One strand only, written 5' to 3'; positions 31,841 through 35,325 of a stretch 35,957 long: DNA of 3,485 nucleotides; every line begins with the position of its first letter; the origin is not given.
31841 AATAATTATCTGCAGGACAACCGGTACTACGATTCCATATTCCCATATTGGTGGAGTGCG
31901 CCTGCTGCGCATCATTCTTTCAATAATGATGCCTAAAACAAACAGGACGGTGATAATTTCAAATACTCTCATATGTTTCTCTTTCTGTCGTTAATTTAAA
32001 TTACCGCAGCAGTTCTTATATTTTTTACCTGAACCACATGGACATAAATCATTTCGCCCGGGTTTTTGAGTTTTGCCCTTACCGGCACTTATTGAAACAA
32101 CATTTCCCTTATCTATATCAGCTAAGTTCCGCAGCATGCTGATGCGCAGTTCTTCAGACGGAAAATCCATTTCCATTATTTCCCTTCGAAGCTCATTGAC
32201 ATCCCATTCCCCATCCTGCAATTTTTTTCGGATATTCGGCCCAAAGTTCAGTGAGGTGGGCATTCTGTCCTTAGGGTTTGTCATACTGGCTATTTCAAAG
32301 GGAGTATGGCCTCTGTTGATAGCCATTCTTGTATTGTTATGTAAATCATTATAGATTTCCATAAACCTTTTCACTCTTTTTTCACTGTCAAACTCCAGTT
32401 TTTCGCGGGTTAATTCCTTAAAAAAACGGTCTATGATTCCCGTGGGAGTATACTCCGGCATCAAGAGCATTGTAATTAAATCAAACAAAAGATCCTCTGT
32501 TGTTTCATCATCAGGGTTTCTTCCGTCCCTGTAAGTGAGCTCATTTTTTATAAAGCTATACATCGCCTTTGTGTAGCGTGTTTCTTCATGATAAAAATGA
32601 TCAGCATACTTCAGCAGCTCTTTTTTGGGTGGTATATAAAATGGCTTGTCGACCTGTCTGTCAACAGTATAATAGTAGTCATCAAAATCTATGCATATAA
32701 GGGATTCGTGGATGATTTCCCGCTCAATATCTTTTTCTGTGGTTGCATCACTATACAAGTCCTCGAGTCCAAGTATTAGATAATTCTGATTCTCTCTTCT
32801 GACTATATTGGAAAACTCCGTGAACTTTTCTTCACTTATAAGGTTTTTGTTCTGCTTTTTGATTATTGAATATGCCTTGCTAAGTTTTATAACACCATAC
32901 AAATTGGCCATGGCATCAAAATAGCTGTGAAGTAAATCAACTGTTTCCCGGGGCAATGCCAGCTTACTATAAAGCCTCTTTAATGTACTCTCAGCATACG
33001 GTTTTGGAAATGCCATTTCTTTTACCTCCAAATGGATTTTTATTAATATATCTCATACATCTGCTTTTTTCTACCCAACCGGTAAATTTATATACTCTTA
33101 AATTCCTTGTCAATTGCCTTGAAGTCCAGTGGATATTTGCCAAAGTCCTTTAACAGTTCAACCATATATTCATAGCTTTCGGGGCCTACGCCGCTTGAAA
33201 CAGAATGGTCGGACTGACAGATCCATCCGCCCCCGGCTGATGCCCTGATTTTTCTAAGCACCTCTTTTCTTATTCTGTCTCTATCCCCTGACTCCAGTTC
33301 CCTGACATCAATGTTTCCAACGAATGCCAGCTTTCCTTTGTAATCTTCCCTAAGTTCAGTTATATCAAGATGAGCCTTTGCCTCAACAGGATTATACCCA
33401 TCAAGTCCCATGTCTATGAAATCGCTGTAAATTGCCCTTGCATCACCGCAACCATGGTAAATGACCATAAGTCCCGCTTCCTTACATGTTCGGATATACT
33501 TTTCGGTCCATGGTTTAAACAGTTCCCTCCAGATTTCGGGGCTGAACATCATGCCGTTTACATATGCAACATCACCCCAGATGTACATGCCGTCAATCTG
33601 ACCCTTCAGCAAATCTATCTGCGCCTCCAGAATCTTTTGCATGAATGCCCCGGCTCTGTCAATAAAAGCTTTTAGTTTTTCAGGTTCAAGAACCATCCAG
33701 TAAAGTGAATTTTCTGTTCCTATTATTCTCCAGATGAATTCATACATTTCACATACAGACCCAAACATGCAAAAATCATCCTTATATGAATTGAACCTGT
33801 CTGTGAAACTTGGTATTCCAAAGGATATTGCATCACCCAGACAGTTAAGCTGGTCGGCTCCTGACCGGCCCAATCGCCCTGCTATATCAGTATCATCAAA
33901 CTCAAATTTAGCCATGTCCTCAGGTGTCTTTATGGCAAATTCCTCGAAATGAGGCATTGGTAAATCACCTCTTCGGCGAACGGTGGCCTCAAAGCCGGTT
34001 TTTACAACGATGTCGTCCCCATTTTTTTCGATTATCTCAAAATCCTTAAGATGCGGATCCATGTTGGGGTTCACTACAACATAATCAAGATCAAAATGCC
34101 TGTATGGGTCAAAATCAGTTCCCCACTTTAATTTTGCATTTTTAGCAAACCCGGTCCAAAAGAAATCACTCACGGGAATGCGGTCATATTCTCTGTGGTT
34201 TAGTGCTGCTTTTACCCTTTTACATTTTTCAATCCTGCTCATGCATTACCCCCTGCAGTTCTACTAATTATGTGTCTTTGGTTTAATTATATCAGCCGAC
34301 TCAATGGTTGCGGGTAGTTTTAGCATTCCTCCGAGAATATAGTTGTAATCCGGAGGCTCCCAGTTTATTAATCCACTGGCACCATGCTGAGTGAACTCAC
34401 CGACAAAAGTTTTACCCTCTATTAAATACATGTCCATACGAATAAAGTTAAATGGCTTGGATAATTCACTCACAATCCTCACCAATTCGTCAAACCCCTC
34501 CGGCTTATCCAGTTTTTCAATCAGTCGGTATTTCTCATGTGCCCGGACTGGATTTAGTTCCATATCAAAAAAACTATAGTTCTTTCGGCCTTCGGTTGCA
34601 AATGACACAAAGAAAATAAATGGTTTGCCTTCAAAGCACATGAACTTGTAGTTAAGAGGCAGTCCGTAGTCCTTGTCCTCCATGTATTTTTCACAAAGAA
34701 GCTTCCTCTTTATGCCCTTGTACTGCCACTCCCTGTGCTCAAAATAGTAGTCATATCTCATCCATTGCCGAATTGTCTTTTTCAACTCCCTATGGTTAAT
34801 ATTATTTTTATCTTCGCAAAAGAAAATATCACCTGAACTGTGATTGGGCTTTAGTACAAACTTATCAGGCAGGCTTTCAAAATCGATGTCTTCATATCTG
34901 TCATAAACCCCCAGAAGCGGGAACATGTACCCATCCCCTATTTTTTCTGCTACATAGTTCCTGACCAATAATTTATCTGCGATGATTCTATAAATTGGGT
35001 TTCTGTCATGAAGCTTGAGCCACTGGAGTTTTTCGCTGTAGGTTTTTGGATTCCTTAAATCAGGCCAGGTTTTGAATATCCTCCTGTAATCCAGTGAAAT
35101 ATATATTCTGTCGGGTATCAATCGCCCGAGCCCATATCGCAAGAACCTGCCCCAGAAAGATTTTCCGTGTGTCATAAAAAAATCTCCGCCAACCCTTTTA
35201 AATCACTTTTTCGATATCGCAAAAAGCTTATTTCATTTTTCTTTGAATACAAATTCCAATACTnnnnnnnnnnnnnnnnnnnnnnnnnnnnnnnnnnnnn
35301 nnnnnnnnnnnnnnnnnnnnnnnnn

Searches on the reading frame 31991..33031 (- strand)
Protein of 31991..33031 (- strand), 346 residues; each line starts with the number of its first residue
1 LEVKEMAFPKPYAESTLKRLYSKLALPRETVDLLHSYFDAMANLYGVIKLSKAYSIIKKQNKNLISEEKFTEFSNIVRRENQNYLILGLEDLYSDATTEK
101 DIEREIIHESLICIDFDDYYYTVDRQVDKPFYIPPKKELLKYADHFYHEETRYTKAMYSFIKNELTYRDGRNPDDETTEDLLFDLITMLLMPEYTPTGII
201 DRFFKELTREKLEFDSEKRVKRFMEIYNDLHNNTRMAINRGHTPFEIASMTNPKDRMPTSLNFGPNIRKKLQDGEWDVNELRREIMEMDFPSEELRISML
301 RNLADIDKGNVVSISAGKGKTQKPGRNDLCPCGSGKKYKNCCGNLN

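Call 5: search_protein_families(library=pfam, proteins=[window:31991-33031:-], max_evalue=0.01)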
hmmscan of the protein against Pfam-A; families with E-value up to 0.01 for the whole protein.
window:31991-33031:- (346 aa): 1 family
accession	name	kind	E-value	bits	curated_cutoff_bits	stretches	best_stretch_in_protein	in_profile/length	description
PF02810.21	SEC-C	-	6.4e-10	39.2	20.4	1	326-344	1-19/19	SEC-C motif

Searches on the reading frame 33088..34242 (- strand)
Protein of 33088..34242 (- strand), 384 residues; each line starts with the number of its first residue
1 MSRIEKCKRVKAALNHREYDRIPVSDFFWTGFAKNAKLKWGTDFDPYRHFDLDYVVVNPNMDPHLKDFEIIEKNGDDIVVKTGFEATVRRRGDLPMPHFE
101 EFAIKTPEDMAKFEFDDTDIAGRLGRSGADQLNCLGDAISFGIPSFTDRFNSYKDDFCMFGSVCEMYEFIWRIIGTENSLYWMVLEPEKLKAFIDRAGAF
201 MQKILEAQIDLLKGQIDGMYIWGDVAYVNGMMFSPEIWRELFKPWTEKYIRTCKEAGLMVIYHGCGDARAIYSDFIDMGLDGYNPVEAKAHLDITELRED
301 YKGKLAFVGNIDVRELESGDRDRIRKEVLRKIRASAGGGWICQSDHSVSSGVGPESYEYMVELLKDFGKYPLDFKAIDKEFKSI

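Call 5: search_protein_families(library=pfam, proteins=[window:33088-34242:-], max_evalue=0.01)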
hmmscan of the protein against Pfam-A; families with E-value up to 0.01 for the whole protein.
window:33088-34242:- (384 aa): 1 family
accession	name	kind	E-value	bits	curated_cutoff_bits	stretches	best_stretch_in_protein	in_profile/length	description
PF01208.23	URO-D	-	2.3e-20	73.4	23.9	1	175-366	161-345/346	Uroporphyrinogen decarboxylase (URO-D)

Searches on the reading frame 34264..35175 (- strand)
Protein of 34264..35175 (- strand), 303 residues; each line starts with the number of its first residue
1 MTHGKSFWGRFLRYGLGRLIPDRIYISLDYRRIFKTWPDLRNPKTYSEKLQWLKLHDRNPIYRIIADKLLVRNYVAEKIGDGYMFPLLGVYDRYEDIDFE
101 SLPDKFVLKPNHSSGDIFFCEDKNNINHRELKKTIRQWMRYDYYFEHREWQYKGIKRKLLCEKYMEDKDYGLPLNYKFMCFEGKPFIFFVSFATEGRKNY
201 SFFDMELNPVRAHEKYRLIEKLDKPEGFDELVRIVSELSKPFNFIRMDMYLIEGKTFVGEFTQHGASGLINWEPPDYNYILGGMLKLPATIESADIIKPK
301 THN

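Call 3: search_protein_families(library=pfam, proteins=[window:34264-35175:-], max_evalue=0.01)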
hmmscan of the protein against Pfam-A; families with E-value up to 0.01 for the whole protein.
window:34264-35175:- (303 aa): 1 family
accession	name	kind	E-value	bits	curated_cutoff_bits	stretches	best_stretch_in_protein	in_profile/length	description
PF14305.11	ATPgrasp_TupA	-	6.7e-46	157.2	25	1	48-285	1-240/241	TupA-like ATPgrasp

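Call 9: search_protein_families(library=ncbifam, proteins=[window:34264-35175:-], max_evalue=1)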
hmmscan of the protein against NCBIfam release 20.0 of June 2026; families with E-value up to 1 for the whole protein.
window:34264-35175:- (303 aa): 0 families
